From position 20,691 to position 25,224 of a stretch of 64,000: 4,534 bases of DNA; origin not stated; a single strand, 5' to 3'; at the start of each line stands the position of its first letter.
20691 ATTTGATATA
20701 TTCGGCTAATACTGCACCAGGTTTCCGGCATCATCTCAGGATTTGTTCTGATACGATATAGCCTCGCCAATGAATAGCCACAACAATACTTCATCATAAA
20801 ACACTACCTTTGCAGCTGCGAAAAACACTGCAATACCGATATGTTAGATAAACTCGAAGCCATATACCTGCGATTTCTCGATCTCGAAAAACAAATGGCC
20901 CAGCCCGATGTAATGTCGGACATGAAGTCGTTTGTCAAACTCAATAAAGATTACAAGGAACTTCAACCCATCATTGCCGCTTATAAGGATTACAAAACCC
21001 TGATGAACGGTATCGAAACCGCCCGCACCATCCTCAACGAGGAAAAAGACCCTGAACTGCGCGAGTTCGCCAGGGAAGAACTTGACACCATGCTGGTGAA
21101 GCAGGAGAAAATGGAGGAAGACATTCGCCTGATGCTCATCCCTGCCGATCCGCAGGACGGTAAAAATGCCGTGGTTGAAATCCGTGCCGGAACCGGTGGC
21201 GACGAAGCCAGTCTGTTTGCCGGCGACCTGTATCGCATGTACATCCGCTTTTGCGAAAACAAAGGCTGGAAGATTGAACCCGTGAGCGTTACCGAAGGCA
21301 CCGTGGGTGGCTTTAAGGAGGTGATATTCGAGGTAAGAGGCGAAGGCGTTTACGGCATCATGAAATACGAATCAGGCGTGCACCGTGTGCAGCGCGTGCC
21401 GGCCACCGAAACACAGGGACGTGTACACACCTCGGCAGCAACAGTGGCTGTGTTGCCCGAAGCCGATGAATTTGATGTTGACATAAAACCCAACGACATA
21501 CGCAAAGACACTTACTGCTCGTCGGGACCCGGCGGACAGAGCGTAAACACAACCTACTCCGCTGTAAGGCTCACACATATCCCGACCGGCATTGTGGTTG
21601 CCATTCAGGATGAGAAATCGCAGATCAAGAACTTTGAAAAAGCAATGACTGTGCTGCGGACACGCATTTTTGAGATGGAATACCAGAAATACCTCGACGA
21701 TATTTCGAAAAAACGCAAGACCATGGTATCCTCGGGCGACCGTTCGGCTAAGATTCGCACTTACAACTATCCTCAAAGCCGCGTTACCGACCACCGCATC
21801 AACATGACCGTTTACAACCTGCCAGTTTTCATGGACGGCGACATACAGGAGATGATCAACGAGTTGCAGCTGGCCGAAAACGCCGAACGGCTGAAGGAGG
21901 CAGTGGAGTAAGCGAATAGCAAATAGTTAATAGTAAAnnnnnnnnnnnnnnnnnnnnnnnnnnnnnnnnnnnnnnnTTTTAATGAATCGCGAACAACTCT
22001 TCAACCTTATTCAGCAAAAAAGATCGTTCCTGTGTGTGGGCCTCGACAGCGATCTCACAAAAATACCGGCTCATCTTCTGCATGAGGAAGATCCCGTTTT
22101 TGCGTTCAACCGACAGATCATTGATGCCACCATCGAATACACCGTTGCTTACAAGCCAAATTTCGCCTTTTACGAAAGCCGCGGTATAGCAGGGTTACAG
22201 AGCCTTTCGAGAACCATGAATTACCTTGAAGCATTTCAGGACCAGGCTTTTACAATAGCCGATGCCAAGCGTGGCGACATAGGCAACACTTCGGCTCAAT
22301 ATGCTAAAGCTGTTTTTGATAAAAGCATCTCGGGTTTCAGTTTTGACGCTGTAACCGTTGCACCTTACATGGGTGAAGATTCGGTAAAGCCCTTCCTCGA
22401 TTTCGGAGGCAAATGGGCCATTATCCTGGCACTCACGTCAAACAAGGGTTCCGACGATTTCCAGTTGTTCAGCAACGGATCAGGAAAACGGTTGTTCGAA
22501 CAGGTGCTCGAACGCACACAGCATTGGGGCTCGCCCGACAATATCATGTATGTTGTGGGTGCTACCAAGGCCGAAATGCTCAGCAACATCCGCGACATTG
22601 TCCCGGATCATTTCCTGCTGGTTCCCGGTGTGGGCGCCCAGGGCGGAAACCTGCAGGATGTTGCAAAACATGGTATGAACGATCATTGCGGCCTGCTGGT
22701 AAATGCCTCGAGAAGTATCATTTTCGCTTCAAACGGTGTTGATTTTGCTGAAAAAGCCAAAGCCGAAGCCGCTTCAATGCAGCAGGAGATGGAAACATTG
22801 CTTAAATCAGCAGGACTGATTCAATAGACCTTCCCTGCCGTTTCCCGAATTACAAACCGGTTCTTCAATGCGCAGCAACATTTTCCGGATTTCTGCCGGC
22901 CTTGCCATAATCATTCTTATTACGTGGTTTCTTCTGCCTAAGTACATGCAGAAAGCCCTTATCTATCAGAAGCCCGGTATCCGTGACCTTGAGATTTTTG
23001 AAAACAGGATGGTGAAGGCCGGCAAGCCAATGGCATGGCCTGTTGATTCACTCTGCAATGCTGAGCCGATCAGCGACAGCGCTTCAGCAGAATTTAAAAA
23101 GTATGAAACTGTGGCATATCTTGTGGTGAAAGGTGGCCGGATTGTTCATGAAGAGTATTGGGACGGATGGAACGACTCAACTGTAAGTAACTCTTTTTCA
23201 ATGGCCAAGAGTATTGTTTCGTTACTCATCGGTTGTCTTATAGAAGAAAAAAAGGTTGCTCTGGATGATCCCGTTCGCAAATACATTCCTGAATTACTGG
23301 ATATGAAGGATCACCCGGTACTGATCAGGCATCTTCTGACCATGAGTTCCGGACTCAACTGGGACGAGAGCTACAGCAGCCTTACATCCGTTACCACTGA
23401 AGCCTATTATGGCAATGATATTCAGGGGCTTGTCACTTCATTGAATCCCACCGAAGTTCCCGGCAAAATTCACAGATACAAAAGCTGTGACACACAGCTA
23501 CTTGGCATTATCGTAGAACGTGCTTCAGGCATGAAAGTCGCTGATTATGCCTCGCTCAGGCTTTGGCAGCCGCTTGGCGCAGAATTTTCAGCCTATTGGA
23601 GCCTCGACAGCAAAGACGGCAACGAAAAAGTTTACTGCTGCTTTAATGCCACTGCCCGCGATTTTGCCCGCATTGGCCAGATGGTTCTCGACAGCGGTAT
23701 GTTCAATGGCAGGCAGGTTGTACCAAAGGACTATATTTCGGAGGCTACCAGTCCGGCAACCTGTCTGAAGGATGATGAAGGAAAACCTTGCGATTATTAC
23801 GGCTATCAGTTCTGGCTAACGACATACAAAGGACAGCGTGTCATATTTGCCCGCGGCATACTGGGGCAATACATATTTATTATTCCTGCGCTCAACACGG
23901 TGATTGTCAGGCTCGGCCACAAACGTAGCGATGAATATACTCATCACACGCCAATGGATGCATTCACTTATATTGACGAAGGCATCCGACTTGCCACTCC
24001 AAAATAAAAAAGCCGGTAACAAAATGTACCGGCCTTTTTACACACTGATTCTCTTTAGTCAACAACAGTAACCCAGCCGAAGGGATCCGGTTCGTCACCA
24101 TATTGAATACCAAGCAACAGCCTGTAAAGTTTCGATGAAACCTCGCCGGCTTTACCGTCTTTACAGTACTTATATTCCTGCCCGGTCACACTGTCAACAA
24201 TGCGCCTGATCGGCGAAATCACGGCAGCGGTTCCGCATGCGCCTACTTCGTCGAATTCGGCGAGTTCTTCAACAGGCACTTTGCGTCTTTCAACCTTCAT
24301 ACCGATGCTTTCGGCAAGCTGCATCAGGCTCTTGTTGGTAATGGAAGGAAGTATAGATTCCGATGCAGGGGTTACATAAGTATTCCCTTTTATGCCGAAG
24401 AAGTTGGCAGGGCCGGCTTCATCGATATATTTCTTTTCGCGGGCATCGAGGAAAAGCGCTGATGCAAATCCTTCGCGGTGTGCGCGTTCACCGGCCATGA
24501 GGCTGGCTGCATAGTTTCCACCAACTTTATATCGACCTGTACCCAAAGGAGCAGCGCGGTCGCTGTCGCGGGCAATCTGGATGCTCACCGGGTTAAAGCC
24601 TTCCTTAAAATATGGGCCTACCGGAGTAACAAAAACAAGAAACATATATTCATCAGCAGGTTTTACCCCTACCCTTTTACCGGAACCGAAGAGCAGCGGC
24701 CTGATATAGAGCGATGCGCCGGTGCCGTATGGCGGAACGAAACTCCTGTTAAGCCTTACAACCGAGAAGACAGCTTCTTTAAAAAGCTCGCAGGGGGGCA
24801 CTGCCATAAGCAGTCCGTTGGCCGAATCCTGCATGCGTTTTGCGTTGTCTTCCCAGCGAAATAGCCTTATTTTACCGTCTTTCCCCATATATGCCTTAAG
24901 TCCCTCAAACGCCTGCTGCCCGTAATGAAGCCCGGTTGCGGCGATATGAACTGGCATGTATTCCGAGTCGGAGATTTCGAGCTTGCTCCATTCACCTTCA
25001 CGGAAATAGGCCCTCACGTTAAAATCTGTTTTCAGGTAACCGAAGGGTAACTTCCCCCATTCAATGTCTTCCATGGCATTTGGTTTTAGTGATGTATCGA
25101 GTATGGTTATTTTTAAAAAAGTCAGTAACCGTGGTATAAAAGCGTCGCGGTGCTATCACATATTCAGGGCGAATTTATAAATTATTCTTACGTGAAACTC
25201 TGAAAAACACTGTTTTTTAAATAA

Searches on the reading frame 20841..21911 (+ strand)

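Call 16: search_protein_families(library=pfam, proteins=[window:20841-21911:+], max_evalue=0.001)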
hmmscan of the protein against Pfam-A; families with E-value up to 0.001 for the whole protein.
window:20841-21911:+ (356 aa): 2 families
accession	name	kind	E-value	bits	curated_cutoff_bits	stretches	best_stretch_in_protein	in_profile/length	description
PF03462.23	PCRF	-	4.3e-74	249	24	1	11-202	4-194/194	PCRF domain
PF00472.26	RF-1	-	7.3e-39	132.8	35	1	210-319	2-116/116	RF-1 domain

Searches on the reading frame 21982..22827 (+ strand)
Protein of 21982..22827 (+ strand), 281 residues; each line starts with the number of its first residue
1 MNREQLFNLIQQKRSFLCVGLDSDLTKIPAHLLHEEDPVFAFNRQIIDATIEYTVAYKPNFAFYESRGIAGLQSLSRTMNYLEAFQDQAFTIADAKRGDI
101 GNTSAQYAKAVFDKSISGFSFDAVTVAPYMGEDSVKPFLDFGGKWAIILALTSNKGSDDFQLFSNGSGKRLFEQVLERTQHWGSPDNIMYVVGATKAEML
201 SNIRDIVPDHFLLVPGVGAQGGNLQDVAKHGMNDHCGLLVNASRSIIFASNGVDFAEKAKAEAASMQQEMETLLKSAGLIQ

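Call 16: search_protein_families(library=pfam, proteins=[window:21982-22827:+], max_evalue=0.001)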
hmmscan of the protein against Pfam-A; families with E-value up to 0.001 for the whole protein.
window:21982-22827:+ (281 aa): 1 family
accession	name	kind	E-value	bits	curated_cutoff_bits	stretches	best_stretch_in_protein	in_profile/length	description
PF00215.30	OMPdecase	-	2.4e-24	86.9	27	1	17-258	3-220/221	Orotidine 5'-phosphate decarboxylase / HUMPS family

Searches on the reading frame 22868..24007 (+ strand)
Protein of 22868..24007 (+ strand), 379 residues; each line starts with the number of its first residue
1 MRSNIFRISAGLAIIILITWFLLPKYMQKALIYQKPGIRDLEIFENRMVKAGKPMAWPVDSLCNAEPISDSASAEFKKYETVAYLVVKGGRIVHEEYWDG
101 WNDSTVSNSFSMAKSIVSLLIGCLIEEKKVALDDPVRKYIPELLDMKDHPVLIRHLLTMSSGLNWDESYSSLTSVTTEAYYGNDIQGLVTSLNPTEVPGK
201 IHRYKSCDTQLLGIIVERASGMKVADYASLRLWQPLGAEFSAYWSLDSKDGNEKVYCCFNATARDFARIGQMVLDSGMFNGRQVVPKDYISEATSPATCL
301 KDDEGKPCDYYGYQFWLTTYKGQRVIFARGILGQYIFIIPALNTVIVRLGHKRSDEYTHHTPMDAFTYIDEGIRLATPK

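Call 16: search_protein_families(library=pfam, proteins=[window:22868-24007:+], max_evalue=0.001)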
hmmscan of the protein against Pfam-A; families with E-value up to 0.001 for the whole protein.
window:22868-24007:+ (379 aa): 1 family
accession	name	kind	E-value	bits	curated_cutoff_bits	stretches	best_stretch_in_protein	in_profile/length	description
PF00144.29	Beta-lactamase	-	8.1e-37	127.6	27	1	79-354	14-312/329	Beta-lactamase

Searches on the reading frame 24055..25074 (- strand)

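Call 16: search_protein_families(library=pfam, proteins=[window:24055-25074:-], max_evalue=0.001)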
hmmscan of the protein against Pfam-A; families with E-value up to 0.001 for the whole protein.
window:24055-25074:- (339 aa): 1 family
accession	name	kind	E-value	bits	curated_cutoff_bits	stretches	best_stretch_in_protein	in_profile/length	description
PF01063.24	Aminotran_4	-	2.4e-37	129.4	28.5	1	54-292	1-223/223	Amino-transferase class IV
